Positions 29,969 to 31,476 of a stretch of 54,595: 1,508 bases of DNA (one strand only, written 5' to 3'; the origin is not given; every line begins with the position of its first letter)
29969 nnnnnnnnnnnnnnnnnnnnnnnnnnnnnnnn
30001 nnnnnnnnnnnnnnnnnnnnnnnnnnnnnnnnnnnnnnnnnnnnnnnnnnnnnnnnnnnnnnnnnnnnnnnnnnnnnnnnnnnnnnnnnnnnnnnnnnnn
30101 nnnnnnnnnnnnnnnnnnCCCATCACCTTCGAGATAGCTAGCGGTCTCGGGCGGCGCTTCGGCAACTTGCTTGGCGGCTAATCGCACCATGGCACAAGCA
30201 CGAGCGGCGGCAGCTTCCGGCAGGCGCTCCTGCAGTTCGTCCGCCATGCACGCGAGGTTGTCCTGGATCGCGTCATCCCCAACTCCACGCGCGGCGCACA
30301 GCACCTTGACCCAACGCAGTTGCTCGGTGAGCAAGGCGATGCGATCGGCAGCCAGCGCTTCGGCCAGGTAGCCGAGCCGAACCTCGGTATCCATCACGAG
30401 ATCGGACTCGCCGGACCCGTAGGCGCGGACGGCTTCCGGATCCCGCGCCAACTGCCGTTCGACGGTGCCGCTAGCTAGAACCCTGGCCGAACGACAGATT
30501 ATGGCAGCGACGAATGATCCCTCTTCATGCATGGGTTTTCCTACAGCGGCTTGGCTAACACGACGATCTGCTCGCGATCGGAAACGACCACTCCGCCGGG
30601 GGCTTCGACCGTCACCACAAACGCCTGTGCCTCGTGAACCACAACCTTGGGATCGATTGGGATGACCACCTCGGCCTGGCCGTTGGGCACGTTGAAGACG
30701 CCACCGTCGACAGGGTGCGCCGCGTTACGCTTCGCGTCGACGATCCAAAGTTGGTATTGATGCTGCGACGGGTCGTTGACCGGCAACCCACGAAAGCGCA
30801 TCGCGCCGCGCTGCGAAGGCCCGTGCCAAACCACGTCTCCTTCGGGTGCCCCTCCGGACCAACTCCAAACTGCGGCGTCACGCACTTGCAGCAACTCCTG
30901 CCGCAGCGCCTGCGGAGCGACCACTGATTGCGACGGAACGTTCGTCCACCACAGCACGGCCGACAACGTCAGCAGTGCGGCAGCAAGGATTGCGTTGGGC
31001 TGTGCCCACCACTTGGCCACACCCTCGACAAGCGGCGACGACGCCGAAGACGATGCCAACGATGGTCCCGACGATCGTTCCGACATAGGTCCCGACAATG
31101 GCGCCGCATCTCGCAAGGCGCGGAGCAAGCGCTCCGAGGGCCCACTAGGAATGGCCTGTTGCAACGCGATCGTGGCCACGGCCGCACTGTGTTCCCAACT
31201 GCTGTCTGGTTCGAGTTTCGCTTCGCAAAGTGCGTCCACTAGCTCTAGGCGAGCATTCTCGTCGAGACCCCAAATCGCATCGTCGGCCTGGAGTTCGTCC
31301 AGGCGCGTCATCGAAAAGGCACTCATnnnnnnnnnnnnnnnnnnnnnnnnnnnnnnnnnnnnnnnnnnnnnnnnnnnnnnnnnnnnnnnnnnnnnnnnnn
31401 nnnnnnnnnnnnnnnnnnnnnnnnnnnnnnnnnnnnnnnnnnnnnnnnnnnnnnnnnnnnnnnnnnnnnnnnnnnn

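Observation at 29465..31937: ECF sigma, RskA-like anti-sigma and DNA-binding-less CarH-type B12 photoreceptor module in one operon: possible light-gated ECF switch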

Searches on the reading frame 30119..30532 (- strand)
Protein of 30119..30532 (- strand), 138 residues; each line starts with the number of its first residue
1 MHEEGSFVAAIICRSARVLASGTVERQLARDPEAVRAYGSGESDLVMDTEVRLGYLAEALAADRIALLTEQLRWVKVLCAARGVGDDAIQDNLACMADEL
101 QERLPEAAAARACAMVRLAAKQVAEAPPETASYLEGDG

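Call 42: search_solved_structures(query=A3, max_evalue=10, show_alignments=4)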
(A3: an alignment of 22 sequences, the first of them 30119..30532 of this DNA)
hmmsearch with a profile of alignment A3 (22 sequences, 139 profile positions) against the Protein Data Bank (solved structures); distinct sequences matched with E-value up to 10: 71 (the best 60 are shown).
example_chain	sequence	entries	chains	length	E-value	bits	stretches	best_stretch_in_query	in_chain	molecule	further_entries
8j2w_A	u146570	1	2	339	1.1e-06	32.1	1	36-103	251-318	Cobalamin-binding protein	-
8j2y_A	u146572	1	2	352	1.6e-06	31.5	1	10-99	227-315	GGDEF domain-containing protein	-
8ddy_B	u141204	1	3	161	1.8e-06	31.4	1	5-120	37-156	Allophycocyanin subunit beta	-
8j2x_A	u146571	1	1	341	3.2e-06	30.6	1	36-103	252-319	Cobalamin-binding protein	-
5y6p_Q1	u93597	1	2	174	0.00025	24.4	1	8-101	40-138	ApcF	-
9v7j_s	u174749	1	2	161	0.00032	24.1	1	36-119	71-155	Phycobilisome core component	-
9i1r_J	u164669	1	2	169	0.00065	23.1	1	4-107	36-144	Allophycocyanin beta-18 subunit apoprotein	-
7sc7_AK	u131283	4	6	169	0.00093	22.6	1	6-125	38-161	Allophycocyanin subunit beta-18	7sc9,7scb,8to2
8uhe_J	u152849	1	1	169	0.0018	21.7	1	5-105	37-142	ApcF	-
7vea_aR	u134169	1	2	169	0.0018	21.7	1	5-106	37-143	Phycobilisome core component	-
9wg7_P2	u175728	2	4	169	0.0021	21.5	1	4-107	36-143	Allophycocyanin, beta subunit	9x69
8imi_G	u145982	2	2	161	0.0027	21.1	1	7-119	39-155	ApcB3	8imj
8imk_G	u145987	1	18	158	0.0032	20.9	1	6-105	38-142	ApcB1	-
8imi_H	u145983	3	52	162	0.0048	20.3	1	6-100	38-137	ApcB2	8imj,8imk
7ext_H3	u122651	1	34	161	0.0059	20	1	6-100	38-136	Allophycocyanin beta subunit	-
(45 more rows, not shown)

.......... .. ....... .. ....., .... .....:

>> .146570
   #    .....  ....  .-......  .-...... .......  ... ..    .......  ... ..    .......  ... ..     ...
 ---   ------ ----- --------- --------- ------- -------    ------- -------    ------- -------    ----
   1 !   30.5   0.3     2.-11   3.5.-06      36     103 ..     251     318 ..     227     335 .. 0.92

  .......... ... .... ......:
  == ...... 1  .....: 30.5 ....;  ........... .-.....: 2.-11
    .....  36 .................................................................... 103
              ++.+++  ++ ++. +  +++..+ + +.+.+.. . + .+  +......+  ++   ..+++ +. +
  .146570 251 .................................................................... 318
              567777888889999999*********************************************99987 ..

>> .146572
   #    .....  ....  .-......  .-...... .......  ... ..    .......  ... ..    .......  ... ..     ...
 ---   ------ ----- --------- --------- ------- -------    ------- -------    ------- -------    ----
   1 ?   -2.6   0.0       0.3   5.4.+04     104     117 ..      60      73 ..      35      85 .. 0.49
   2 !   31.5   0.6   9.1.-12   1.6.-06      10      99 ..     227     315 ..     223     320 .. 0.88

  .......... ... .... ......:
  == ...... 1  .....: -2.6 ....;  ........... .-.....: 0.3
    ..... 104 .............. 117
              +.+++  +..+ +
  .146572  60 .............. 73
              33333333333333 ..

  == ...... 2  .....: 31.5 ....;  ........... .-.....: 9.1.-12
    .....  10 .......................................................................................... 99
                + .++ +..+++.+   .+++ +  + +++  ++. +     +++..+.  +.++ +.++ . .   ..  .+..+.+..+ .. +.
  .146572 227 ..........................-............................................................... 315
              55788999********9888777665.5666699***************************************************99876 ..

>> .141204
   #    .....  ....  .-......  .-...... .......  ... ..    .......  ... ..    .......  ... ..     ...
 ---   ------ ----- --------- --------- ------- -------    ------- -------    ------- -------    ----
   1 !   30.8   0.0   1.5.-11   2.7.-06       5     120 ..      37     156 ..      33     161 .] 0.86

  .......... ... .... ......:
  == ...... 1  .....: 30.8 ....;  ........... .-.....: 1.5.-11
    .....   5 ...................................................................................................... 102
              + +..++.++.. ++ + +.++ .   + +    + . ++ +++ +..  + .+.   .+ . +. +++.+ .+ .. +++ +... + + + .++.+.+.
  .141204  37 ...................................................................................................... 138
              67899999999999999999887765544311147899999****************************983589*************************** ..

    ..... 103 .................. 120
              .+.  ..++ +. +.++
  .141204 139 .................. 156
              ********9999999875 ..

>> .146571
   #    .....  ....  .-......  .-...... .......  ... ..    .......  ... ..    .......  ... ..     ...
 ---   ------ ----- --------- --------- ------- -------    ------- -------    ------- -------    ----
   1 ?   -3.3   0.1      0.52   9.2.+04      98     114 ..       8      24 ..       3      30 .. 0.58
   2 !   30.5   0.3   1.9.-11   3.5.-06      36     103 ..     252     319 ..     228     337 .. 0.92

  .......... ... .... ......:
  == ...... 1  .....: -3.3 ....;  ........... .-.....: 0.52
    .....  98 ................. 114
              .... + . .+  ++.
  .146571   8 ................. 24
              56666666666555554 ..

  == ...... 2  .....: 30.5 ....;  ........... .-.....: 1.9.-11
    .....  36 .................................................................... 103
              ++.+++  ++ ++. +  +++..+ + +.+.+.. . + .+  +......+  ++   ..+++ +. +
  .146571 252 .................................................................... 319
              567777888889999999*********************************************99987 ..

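Call 44: search_protein_families(library=pfam, alignment_id=A3, max_evalue=1)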
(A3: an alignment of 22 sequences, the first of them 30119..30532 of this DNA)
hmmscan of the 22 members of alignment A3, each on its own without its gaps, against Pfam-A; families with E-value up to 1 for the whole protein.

A. member 1, window:30119-30532:- (138 aa): 1 family
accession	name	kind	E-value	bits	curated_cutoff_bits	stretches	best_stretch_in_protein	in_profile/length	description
PF10758.14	DUF2586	-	0.18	11.3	26.4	1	57-121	134-195/386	Protein of unknown function (DUF2586)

B. families by the number of members that match (of 22 scanned): 8 families
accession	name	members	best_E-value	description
PF00502.25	Phycobilisome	6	2.1e-07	Phycobilisome protein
PF11715.16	Beta-prop_Nup120_160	1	0.0032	Nucleoporin Nup120/160, beta-propeller domain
PF05925.17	IpgD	1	0.0064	Enterobacterial virulence protein IpgD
PF12221.13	HflK_N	1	0.058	Bacterial membrane protein N terminal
PF16365.12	EutK_C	1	0.071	Ethanolamine utilization protein EutK C-terminus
PF16914.10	TetR_C_12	1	0.11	Bacterial transcriptional repressor C-terminal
PF13560.12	HTH_31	1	0.15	Helix-turn-helix domain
PF10758.14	DUF2586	1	0.18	Protein of unknown function (DUF2586)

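Call 50: predict_structure(alignment_id=A3)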
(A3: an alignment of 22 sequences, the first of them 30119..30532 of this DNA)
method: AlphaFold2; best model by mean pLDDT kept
length: 138 residues; sequences in the alignment: 22
mean_pLDDT: 93.4   pTM: 0.87
mean pLDDT of the five models: 93.4, 92.9, 92.5, 90.9, 90.5
residues with pLDDT >= 90: 115; 70-90: 18; 50-70: 5; < 50: 0
segments of 3 or more residues with pLDDT < 50: none
pLDDT, mean of each block of 10 residues (from residue 1): 87 98 97 84 95 98 97 95 92 98 98 98 94 73
secondary structure, 60 per line:
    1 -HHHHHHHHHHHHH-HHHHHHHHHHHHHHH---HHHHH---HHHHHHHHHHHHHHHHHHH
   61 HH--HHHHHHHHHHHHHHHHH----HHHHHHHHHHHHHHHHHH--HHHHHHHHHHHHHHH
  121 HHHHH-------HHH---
elements in order: H2-14 H16-30 H34-38 H42-62 H65-81 H86-103 H106-125

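Call 54: fold_search(model_id=the predicted structure, library=pdb)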
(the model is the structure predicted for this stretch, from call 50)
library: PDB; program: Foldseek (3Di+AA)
matches with E <= 10: 866; with E <= 0.001: 0
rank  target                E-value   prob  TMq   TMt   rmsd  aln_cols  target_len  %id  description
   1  9i1r_C                1.3e-03  1.00  0.78  0.63   8.6       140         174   15  Structure of the bicylindrical allophycocyanin core expressed during far-red light photoacclimation (FaRLiP) (released 2025-07-02)
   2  3v57_B                2.3e-03  1.00  0.72  0.58   3.0       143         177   16  Crystal Structure of the B-phycoerythrin from the red algae Porphyridium Cruentum at pH8 (released 2012-10-03)
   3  5b13_G                2.8e-03  1.00  0.71  0.57   3.3       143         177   16  Crystal structure of phycoerythrin (released 2016-10-05)
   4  9wg7_S2               2.9e-03  1.00  0.80  0.69   2.0       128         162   14  The structure of phycobilisome with a bicylindrical core from the cyanobacterium Synechococcus elongatus PCC 7942 (released 2026-04-01)
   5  6fzn_B                2.9e-03  1.00  0.75  0.78   2.8       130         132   15  SMURFP-Y56R mutant in complex with biliverdin (released 2018-10-17)
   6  2vjh_B                3.2e-03  1.00  0.70  0.56   3.3       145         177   19  The structure of Phycoerythrin from Gloeobacter violaceus (released 2008-03-25)
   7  9i1r_I                3.4e-03  1.00  0.78  0.69   2.1       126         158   10  Structure of the bicylindrical allophycocyanin core expressed during far-red light photoacclimation (FaRLiP) (released 2025-07-02)
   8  7uqa_C                3.7e-03  1.00  0.76  0.77   2.4       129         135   15  Crystal structure of the small Ultra-Red Fluorescent Protein (smURFP) (released 2023-07-19)
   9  7sc7_AA               4.1e-03  1.00  0.78  0.68   2.5       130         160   14  Synechocystis PCC 6803 Phycobilisome core from up-down rod conformation (released 2022-08-31)
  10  9i1r_A                4.5e-03  1.00  0.78  0.69   2.2       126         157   15  Structure of the bicylindrical allophycocyanin core expressed during far-red light photoacclimation (FaRLiP) (released 2025-07-02)
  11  7lj0_B                4.7e-03  1.00  0.72  0.69   3.1       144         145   16  Linker 3 and scaffolded phycoerythrin beta subunit from the phycobilisome of Porphyridium purpureum (released 2021-04-07)
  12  7eyd_A8               5.0e-03  1.00  0.79  0.69   2.1       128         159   14  Cryo-EM structure of cyanobacterial phycobilisome from Anabaena sp. PCC 7120 (released 2021-10-06)
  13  7tja_D                5.0e-03  1.00  0.68  0.56   3.8       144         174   14  Structure of the Light Harvesting Complex PE545 from Proteomonas sulcata (released 2022-04-20)
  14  5y6p_G1               5.8e-03  1.00  0.78  0.68   2.1       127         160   15  Structure of the phycobilisome from the red alga Griffithsia pacifica (released 2017-11-15)
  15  1cpc_A                5.8e-03  1.00  0.74  0.64   2.6       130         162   15  ISOLATION, CRYSTALLIZATION, CRYSTAL STRUCTURE ANALYSIS AND REFINEMENT OF CONSTITUTIVE C-PHYCOCYANIN FROM THE CHROMATIC (released 1993-01-15)
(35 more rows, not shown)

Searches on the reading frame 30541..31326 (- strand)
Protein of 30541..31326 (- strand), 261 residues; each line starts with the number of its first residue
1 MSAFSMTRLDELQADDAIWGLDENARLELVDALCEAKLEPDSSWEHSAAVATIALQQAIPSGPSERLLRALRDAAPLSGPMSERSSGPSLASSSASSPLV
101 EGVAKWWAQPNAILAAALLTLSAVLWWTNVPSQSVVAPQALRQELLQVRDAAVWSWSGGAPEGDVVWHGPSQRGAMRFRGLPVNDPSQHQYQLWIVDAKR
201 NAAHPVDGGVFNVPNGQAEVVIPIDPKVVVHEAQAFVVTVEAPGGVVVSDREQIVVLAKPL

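Call 3: search_protein_families(library=pfam, proteins=[window:30541-31326:-], max_evalue=0.01)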
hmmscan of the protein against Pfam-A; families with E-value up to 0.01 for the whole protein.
window:30541-31326:- (261 aa): 1 family
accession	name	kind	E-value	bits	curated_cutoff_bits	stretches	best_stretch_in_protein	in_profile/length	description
PF10099.14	RskA_C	-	1.1e-09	39.1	29.4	1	114-246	3-126/135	Anti-sigma-K factor rskA, C-terminal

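Call 4: search_protein_families(library=ncbifam, proteins=[window:30541-31326:-], max_evalue=0.01)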
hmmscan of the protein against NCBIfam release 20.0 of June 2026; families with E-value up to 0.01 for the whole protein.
window:30541-31326:- (261 aa): 1 family
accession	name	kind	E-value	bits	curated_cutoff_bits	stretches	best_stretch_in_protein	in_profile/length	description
NF052375.1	antisigma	equivalog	7.2e-11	42.5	100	1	44-245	35-209/217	anti-sigma factor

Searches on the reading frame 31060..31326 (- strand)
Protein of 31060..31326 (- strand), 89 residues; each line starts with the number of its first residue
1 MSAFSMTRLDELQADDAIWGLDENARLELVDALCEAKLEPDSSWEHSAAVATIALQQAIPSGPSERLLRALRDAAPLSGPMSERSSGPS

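Call 81: search_solved_structures(query=A4, max_evalue=10, show_alignments=2)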
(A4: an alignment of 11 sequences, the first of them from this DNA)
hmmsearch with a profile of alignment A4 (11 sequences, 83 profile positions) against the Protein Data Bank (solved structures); distinct sequences matched with E-value up to 10: 5.
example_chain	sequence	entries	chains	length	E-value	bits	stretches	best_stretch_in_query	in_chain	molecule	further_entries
4pfr_A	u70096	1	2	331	0.37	14.3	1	20-50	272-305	TRAP dicarboxylate transporter, DctP subunit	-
4pq8_A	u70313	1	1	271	0.41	14.2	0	40-77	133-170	DESIGNED PROTEIN OR465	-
4r5d_A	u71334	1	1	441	0.61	13.6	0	40-77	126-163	Leucine rich repeat protein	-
3qbp_A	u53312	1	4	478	0.66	13.5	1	7-58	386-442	Fumarase Fum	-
7t93_A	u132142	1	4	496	0.75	13.3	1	7-58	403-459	Fumarate hydratase class II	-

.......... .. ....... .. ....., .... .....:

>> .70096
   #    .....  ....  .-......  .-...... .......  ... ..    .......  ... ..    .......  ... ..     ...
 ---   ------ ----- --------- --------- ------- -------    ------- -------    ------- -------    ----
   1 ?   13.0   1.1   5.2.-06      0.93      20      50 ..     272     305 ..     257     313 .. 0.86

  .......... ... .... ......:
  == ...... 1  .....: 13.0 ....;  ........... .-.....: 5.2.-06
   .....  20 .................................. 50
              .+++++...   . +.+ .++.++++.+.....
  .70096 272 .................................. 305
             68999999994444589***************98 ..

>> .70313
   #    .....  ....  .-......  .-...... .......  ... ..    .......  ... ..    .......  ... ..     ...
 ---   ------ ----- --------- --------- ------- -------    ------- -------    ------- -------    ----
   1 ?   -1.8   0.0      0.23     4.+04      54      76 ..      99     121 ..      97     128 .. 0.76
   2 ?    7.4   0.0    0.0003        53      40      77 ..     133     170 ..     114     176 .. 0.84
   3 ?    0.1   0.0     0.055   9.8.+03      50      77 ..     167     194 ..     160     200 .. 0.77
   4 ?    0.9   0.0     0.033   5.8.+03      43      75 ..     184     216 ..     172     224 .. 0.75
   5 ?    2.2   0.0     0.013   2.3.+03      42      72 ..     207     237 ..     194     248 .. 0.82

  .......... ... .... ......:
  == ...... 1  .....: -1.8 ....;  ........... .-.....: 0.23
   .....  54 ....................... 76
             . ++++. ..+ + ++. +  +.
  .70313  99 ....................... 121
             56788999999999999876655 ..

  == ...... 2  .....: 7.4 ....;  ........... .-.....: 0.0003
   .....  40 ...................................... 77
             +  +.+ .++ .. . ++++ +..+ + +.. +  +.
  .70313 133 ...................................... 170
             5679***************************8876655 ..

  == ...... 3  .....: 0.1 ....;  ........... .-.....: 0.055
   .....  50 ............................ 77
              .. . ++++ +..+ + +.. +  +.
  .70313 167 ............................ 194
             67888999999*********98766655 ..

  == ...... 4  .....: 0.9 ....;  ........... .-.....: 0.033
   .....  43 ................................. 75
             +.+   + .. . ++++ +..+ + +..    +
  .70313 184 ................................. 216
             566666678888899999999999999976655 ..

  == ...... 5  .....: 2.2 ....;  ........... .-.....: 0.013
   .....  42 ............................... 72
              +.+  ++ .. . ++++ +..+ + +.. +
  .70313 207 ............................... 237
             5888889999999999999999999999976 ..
